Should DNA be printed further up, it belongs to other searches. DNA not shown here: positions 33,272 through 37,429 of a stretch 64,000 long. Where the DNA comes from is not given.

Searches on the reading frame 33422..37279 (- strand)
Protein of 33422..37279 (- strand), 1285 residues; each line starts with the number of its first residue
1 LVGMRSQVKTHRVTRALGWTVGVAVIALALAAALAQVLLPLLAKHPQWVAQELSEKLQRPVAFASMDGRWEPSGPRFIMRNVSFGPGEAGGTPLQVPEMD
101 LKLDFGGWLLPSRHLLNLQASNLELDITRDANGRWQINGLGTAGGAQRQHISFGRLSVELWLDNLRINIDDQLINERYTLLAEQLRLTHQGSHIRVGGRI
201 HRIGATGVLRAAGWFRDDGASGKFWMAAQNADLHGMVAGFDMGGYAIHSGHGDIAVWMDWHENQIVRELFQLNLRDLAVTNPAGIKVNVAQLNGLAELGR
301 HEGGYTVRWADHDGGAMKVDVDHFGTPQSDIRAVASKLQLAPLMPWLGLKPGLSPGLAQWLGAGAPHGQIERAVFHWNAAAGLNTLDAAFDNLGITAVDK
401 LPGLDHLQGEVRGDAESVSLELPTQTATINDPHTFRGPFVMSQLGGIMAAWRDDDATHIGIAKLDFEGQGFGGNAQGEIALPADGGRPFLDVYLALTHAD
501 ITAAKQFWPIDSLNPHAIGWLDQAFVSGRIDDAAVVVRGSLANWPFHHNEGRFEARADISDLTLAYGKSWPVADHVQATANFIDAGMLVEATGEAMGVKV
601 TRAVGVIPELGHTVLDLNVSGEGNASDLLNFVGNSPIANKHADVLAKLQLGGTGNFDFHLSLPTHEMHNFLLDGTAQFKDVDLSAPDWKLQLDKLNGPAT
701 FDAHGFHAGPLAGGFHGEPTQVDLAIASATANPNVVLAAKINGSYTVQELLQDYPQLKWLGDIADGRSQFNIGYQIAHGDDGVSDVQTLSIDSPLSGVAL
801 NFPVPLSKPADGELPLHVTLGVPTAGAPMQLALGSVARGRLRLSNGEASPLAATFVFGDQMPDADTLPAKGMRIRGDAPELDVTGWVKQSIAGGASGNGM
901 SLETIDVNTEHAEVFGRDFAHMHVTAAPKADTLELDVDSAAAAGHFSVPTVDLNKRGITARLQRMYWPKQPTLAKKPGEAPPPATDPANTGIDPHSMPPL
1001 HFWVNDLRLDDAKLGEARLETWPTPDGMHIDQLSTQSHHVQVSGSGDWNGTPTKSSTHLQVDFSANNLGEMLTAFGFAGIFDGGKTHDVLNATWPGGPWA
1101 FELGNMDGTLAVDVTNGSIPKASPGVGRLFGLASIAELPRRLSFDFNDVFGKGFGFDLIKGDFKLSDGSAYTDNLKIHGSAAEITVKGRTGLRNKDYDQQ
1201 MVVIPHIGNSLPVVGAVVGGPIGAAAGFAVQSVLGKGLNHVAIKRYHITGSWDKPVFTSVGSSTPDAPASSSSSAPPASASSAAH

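Call 84: search_protein_families(library=pfam, proteins=[window:33422-37279:-], max_evalue=0.001)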
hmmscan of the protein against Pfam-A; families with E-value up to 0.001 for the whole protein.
window:33422-37279:- (1285 aa): 2 families
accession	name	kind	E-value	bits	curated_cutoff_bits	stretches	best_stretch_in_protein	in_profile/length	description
PF13116.12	YhdP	-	9.9e-220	733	46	1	9-1256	3-1223/1224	YhdP protein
PF05359.17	DUF748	-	0.00044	18.8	50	0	9-171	10-168/1037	Domain of Unknown Function (DUF748)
